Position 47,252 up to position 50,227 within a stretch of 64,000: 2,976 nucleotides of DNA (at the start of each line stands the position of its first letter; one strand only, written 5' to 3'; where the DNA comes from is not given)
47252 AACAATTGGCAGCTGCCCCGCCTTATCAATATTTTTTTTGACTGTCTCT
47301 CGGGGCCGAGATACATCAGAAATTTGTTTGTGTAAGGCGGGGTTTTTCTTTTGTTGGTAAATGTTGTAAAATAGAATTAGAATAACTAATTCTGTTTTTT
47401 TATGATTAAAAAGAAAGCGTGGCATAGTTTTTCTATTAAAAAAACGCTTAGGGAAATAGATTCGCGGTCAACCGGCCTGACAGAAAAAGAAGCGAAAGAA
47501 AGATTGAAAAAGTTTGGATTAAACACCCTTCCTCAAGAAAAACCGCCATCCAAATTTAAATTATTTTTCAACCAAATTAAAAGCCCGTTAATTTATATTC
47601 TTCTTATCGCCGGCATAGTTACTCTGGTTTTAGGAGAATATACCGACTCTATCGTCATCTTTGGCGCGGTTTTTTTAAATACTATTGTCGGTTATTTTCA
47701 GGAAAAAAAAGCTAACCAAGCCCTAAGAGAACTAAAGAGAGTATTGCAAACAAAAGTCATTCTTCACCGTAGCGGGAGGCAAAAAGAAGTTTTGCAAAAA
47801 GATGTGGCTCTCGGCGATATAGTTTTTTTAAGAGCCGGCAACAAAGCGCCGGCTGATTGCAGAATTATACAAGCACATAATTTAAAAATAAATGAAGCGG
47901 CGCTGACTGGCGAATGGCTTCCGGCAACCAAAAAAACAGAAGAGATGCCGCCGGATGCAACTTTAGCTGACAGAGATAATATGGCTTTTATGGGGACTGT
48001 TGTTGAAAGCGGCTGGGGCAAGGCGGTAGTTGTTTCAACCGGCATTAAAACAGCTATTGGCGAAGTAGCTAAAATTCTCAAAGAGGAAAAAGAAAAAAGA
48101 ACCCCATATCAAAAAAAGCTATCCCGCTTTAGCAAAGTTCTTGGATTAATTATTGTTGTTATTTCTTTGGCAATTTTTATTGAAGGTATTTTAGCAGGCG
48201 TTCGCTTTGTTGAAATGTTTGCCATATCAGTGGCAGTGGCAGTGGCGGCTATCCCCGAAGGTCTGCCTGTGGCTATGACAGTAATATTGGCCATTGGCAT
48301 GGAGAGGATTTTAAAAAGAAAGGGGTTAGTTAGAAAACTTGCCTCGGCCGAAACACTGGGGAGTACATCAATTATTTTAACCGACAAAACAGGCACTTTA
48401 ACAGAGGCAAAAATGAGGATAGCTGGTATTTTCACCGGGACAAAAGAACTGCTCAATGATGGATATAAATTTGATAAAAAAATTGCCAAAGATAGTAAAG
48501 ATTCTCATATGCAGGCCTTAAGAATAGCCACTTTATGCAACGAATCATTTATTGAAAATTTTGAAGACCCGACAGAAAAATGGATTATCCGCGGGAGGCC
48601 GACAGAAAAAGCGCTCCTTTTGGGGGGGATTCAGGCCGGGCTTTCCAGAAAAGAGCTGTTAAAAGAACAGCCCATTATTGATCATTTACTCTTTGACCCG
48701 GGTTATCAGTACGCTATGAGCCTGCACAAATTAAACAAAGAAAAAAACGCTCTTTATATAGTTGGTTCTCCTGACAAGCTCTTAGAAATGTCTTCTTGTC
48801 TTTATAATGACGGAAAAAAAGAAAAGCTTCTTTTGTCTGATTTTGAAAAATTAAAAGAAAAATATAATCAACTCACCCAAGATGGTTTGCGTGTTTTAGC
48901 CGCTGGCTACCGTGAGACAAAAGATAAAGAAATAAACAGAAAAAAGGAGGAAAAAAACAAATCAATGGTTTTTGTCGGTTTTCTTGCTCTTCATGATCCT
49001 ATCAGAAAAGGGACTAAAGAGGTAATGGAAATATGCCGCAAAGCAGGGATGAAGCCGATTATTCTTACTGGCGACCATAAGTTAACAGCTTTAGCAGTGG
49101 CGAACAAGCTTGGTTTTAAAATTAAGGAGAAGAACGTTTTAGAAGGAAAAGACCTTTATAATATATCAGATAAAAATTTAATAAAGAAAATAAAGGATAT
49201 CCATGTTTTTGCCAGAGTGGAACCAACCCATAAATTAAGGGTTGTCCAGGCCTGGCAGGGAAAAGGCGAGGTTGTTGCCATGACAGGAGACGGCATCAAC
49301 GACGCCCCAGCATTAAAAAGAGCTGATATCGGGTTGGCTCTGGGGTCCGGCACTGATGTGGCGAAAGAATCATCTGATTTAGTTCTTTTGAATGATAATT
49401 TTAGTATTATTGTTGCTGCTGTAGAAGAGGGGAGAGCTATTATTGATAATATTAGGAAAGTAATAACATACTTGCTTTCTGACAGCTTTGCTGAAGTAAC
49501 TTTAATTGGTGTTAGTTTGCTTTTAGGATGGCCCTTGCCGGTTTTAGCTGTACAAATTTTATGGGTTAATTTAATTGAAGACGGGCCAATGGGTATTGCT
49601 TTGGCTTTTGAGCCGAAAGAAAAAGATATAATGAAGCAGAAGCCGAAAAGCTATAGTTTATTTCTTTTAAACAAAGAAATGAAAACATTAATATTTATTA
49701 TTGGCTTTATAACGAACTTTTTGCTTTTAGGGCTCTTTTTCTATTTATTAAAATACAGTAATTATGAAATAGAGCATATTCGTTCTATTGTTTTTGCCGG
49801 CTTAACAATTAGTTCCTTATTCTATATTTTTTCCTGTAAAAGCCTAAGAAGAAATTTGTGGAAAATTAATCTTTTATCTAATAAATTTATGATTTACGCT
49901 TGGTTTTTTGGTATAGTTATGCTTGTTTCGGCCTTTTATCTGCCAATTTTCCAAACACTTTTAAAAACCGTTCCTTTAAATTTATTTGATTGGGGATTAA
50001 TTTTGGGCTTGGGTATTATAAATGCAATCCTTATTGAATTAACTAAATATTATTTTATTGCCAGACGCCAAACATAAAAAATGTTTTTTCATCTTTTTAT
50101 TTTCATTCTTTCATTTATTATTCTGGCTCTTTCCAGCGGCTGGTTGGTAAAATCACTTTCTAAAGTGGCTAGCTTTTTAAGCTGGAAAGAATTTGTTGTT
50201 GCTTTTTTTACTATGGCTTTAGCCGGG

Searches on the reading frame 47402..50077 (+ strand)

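Call 59: search_protein_families(library=pfam, proteins=[window:47402-50077:+], max_evalue=0.00001)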
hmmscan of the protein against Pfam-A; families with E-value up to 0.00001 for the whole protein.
window:47402-50077:+ (891 aa): 6 families
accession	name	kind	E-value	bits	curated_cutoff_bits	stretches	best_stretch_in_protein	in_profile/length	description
PF00122.25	E1-E2_ATPase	-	1.7e-47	161.7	28.1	1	116-305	4-180/181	E1-E2 ATPase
PF00689.26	Cation_ATPase_C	-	7e-42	143.6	27.3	1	711-883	1-174/175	Cation transporting ATPase, C-terminus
PF00690.31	Cation_ATPase_N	-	1.8e-20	72.8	20.4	1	7-73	1-68/69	Cation transporter/ATPase, N-terminus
PF00702.32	Hydrolase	-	1.2e-19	71.9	26.4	1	324-642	3-191/191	haloacid dehalogenase-like hydrolase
PF13246.12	Cation_ATPase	-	1.4e-09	38.3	21.7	1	378-464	2-88/91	Cation transport ATPase (P-type)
PF08282.18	Hydrolase_3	-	9.2e-06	26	20.9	0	615-666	196-247/255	haloacid dehalogenase-like hydrolase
